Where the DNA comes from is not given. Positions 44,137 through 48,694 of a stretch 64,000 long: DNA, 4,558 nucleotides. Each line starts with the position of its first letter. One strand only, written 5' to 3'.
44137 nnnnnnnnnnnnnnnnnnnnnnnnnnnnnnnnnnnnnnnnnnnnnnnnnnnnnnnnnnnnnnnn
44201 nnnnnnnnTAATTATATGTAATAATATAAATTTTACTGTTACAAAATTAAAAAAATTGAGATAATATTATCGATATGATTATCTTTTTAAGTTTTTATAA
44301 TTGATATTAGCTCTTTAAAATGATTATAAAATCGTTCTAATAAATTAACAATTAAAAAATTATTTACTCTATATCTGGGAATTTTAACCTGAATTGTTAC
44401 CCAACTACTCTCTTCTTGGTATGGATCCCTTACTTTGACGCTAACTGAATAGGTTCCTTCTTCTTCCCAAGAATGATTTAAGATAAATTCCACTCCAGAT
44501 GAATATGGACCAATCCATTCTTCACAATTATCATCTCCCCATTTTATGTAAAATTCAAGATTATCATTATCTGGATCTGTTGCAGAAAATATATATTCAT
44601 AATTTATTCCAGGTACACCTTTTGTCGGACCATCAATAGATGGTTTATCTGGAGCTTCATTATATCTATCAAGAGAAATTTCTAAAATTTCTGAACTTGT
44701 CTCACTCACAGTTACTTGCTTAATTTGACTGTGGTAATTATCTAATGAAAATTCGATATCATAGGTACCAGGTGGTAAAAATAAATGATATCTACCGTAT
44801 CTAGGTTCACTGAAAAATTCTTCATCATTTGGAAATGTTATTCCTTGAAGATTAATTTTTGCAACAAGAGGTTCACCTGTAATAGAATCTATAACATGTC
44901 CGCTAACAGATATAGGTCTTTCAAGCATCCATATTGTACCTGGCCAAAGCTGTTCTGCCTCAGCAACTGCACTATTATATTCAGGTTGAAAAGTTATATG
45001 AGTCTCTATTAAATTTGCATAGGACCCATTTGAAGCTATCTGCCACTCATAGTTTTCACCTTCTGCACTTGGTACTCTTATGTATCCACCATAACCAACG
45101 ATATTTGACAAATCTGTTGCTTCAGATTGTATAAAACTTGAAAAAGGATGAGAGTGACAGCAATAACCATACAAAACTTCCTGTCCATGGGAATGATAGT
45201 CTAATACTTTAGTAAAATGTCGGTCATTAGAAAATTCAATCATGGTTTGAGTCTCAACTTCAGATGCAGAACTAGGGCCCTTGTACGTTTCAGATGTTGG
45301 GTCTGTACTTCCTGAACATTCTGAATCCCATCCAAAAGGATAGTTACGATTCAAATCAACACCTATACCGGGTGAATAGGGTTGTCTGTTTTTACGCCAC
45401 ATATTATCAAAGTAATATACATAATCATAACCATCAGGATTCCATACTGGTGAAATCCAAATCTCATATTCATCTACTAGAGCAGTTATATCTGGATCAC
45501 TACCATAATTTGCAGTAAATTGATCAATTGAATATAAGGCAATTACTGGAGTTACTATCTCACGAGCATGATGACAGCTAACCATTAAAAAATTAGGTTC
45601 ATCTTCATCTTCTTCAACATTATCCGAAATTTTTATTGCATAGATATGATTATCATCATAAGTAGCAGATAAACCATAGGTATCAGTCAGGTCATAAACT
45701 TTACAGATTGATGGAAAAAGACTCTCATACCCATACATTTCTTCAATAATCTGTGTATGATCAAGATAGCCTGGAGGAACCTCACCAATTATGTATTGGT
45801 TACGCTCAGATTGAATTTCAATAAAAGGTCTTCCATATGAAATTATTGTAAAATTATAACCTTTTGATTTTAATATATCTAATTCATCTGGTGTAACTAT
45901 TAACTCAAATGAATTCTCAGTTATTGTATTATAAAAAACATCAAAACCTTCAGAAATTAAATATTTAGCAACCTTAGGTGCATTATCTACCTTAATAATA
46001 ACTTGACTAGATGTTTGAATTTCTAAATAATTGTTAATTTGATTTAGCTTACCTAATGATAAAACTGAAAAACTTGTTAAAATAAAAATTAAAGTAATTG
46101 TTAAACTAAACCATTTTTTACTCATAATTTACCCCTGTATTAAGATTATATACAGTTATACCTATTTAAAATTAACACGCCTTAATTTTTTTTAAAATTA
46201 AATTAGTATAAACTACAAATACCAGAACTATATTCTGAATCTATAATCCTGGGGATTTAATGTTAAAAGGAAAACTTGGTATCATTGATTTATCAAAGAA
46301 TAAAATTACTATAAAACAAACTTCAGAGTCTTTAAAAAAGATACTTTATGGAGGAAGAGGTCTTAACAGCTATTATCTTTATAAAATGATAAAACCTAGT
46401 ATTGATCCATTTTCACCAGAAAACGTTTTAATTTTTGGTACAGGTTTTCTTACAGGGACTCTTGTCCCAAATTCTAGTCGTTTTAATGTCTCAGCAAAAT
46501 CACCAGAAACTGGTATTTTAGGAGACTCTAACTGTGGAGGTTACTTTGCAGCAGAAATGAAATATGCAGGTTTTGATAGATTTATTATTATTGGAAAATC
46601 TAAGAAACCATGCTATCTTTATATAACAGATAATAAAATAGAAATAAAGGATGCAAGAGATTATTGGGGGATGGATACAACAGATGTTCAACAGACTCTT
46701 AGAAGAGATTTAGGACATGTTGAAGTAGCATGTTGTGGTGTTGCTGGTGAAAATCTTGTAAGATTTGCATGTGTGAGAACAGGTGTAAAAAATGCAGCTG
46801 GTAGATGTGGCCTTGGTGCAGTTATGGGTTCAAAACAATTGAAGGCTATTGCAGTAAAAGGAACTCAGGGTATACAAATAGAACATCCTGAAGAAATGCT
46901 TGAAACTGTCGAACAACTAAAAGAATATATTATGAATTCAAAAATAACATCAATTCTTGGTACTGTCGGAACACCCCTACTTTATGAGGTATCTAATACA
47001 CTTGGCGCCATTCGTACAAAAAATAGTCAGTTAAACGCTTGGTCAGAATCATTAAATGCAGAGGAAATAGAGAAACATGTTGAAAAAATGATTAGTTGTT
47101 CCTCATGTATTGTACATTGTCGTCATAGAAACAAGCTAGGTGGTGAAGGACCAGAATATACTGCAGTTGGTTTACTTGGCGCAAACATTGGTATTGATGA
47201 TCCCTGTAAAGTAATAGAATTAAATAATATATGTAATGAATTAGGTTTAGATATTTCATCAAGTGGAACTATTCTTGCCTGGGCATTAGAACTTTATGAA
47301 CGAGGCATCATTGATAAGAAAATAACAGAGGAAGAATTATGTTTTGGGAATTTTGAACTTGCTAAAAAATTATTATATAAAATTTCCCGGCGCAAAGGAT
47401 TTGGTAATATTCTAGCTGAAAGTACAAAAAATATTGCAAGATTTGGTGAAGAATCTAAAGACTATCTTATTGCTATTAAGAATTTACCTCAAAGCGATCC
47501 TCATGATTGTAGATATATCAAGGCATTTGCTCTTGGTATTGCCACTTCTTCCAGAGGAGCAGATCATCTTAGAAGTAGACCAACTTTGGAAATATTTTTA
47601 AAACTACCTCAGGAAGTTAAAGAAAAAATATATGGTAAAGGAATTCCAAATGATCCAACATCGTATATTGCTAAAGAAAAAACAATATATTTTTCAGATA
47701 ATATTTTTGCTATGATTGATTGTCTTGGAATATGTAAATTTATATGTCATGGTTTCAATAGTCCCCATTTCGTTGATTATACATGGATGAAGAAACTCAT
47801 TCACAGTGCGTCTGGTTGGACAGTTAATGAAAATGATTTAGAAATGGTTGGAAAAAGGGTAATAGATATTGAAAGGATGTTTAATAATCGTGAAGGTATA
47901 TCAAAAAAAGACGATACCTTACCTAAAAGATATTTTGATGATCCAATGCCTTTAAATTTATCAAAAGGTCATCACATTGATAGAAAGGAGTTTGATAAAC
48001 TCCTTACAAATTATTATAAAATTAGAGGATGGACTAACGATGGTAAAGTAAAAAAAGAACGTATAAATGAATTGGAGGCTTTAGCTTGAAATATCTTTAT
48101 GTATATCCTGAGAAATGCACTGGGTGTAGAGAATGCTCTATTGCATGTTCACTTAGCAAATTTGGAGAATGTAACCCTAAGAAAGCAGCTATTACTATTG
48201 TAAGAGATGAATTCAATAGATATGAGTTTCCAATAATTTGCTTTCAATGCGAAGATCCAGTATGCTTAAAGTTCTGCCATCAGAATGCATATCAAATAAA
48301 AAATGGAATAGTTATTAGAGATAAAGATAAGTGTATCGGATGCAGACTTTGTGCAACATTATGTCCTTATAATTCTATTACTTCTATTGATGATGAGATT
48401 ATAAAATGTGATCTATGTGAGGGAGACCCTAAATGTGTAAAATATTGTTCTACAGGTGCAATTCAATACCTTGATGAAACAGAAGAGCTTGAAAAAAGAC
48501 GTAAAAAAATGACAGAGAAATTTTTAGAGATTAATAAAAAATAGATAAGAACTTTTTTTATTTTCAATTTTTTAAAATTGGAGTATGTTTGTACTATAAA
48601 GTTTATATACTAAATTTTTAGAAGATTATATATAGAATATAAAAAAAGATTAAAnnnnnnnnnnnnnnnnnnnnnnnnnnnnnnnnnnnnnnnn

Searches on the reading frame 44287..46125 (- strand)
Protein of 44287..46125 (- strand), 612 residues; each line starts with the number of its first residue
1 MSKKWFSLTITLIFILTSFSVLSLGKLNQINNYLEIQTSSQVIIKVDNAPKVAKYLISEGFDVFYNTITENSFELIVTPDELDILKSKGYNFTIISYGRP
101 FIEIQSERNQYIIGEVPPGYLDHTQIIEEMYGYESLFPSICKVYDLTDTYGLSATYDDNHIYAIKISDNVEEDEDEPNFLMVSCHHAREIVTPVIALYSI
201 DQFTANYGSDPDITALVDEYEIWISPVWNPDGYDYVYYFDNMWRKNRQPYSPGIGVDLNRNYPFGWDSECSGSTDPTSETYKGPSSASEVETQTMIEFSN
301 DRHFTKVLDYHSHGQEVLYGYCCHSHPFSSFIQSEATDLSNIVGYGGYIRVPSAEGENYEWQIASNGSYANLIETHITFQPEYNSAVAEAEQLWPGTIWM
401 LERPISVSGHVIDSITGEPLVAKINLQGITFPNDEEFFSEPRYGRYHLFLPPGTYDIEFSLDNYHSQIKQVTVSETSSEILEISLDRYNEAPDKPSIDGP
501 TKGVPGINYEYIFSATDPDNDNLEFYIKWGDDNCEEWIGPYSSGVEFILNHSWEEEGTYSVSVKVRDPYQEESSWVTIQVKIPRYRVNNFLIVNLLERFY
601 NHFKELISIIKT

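Call 10: search_protein_families(library=pfam, proteins=[window:44287-46125:-], max_evalue=0.00001)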
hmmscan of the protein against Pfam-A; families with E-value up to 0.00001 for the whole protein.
window:44287-46125:- (612 aa): 2 families
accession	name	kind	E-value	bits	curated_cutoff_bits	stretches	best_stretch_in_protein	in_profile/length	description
PF00246.29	Peptidase_M14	-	8.9e-52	176.9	21.6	1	145-338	14-212/286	Zinc carboxypeptidase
PF13620.12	CarboxypepD_reg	-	1.2e-06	29.2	32.3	1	406-485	1-81/82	Carboxypeptidase regulatory-like domain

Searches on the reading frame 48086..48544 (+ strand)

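Call 10: search_protein_families(library=pfam, proteins=[window:48086-48544:+], max_evalue=0.00001)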
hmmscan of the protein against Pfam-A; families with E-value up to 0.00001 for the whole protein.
window:48086-48544:+ (152 aa): 8 families
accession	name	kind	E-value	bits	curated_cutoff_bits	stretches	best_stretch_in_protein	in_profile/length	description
PF00037.32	Fer4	-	1.1e-12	47.6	21.1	1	77-99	2-24/24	4Fe-4S binding domain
PF12838.12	Fer4_7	-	4.9e-11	43.4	27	0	52-96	2-51/52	4Fe-4S dicluster domain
PF12837.12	Fer4_6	-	2.2e-09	37.2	25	1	76-98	2-24/24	4Fe-4S binding domain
PF13247.11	Fer4_11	-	1.7e-08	35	26.2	1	48-128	6-97/100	4Fe-4S dicluster domain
PF12797.12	Fer4_2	-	2e-08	34.1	24.5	0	75-95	2-22/22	4Fe-4S binding domain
PF14697.11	Fer4_21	-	2.3e-07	31.3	35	0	52-98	8-57/59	4Fe-4S dicluster domain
PF13237.11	Fer4_10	-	3.3e-07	30.6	25.5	0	76-96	2-23/53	4Fe-4S dicluster domain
PF13187.11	Fer4_9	-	1.7e-06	28.4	27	0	52-97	2-51/52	4Fe-4S dicluster domain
